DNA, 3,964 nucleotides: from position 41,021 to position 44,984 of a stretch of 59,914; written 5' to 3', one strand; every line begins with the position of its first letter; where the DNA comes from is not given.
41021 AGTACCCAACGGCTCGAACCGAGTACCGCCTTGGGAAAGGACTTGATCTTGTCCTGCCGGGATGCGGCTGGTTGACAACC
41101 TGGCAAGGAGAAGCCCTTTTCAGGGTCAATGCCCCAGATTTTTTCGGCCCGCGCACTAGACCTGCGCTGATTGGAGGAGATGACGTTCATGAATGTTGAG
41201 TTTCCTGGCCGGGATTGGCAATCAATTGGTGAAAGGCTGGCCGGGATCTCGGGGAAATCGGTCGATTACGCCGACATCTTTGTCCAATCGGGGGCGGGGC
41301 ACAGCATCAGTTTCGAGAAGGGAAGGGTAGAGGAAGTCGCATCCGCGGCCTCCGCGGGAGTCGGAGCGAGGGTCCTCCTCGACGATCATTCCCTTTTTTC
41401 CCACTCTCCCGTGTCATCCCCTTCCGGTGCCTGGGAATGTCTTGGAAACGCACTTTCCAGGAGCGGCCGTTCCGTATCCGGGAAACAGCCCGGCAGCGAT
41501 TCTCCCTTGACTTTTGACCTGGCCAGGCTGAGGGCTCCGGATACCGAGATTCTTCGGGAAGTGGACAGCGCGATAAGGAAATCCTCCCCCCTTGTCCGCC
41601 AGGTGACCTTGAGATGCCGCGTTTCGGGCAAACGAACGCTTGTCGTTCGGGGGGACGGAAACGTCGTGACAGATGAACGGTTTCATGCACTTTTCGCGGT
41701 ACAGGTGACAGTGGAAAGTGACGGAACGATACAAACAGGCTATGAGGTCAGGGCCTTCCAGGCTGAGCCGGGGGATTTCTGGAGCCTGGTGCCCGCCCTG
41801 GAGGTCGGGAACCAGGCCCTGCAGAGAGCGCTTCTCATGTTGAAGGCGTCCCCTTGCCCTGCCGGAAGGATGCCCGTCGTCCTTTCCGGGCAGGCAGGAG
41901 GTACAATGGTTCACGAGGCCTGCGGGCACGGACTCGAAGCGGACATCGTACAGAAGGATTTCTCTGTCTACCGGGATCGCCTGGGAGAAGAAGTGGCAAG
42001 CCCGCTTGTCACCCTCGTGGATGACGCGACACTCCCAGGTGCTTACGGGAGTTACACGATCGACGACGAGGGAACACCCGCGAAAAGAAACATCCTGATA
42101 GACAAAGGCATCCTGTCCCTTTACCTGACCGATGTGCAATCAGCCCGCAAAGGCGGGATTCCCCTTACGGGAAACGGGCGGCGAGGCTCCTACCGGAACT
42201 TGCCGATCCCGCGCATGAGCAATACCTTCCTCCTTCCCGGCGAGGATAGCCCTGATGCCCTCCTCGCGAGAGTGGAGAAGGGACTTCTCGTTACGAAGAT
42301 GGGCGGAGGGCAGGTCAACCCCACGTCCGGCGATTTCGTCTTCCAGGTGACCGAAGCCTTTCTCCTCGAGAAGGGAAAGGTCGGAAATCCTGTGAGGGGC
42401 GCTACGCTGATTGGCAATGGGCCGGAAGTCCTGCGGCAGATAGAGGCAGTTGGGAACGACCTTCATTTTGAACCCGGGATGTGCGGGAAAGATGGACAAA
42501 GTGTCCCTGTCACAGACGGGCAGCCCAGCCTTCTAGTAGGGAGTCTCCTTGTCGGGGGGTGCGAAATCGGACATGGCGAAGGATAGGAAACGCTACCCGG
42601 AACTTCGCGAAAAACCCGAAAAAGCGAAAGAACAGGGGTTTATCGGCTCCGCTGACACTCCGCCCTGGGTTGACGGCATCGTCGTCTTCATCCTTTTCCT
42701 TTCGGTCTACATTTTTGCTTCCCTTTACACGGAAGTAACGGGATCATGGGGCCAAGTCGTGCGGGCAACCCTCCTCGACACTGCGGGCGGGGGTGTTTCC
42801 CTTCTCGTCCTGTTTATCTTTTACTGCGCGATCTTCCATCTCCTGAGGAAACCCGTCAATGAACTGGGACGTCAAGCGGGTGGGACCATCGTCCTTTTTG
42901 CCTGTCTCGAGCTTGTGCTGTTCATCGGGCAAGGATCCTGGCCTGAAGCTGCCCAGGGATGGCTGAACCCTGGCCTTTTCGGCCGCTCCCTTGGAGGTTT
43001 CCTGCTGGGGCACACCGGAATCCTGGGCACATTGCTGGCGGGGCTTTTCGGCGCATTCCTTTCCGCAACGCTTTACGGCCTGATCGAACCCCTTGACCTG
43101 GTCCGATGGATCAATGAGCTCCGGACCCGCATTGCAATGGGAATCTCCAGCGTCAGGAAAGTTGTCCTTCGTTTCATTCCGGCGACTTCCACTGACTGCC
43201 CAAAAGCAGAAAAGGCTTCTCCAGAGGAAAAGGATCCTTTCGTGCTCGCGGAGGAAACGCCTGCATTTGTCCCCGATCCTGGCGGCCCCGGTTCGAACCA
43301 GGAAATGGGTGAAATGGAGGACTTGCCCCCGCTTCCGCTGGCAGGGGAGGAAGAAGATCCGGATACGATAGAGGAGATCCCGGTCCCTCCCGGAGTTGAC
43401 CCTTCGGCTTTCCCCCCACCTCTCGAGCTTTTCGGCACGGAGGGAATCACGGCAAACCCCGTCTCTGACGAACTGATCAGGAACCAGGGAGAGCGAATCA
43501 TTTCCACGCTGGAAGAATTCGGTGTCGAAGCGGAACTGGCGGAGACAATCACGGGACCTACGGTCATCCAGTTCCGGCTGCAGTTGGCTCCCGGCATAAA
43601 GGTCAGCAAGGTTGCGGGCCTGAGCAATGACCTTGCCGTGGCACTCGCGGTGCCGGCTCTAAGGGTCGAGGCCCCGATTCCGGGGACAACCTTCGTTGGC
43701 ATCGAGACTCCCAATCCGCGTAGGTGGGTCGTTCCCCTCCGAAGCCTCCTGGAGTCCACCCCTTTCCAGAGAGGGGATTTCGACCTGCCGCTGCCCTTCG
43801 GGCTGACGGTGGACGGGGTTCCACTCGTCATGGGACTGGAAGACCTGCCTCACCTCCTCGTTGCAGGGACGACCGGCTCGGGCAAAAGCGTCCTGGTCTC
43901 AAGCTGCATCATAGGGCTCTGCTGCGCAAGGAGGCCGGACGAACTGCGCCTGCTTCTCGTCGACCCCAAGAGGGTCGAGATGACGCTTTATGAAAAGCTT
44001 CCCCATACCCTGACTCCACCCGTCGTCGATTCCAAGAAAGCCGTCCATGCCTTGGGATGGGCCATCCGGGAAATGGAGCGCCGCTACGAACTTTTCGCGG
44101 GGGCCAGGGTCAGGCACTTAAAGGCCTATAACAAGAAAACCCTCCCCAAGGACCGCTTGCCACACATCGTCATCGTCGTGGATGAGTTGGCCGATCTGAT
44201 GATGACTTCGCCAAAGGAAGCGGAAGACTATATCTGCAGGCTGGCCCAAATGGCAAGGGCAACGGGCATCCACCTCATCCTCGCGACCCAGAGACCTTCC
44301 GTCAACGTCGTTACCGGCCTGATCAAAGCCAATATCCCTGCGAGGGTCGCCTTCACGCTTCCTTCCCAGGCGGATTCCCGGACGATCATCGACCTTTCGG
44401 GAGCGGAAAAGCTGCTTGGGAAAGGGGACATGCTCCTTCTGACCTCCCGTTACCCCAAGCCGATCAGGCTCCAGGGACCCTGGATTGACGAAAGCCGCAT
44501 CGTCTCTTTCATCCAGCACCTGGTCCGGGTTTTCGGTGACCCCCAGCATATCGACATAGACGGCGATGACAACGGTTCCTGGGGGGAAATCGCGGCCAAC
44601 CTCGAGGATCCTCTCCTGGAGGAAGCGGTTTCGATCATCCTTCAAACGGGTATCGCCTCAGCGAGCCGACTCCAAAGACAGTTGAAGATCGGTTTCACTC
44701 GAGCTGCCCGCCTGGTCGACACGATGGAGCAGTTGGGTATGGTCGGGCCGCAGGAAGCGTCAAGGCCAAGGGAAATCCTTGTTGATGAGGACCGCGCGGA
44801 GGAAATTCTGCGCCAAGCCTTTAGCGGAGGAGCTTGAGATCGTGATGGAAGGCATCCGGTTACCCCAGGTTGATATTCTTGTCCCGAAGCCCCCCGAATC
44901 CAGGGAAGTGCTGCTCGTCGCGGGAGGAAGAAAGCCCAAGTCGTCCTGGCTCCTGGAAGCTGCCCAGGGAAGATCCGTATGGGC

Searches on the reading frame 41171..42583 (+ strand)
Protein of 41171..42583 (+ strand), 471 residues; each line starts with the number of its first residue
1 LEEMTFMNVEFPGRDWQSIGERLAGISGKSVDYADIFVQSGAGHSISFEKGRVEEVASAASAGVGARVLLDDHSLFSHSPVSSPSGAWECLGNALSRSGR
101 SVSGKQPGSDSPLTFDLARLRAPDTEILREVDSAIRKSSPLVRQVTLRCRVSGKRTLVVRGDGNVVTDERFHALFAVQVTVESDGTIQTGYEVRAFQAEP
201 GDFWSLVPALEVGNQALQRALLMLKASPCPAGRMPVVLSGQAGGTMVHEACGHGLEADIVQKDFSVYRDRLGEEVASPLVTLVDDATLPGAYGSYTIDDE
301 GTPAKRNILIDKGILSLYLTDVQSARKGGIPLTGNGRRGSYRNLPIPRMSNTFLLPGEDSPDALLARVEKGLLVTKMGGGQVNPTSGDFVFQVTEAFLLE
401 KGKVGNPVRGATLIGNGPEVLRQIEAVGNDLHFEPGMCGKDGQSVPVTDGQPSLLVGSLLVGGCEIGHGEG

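Call 54: search_protein_families(library=ncbifam, proteins=[window:41171-42583:+], max_evalue=1e-10)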
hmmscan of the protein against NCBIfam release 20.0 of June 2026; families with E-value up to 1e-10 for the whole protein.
window:41171-42583:+ (471 aa): 3 families
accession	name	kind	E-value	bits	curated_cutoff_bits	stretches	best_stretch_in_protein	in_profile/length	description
NF008006.0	PRK10735.1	equivalog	7.3e-92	308.3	513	1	23-464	25-480/481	metalloprotease TldD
NF040952.1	Arch_mtprotase_TldD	equivalog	1.6e-58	198.6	635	1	29-462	10-443/443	zinc metalloprotease TldD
NF008268.0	PRK11040.1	equivalog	5.1e-18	65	438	1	208-432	214-426/446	metalloprotease PmbA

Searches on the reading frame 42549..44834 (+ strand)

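Call 54: search_protein_families(library=ncbifam, proteins=[window:42549-44834:+], max_evalue=1e-10)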
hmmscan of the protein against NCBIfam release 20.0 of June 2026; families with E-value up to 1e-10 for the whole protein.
window:42549-44834:+ (762 aa): 5 families
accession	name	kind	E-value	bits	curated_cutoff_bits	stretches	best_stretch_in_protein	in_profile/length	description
NF007615.0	PRK10263.1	equivalog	8.5e-114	381.5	1566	2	535-745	1137-1350/1355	DNA translocase FtsK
TIGR03928.1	T7_EssCb_Firm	equivalog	2e-35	121.8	778.4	1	434-622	470-661/1296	type VII secretion protein EssC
TIGR03924.1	T7SS_EccC_a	equivalog_domain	4.7e-28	98.3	509.15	1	412-624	423-647/673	type VII secretion protein EccCa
TIGR03925.1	T7SS_EccC_b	equivalog_domain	3.7e-19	68.4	346.55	1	435-611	78-256/564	type VII secretion protein EccCb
NF041214.1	plasmid_TraB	equivalog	1.9e-11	43.2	800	1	434-610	249-415/639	plasmid transfer protein TraB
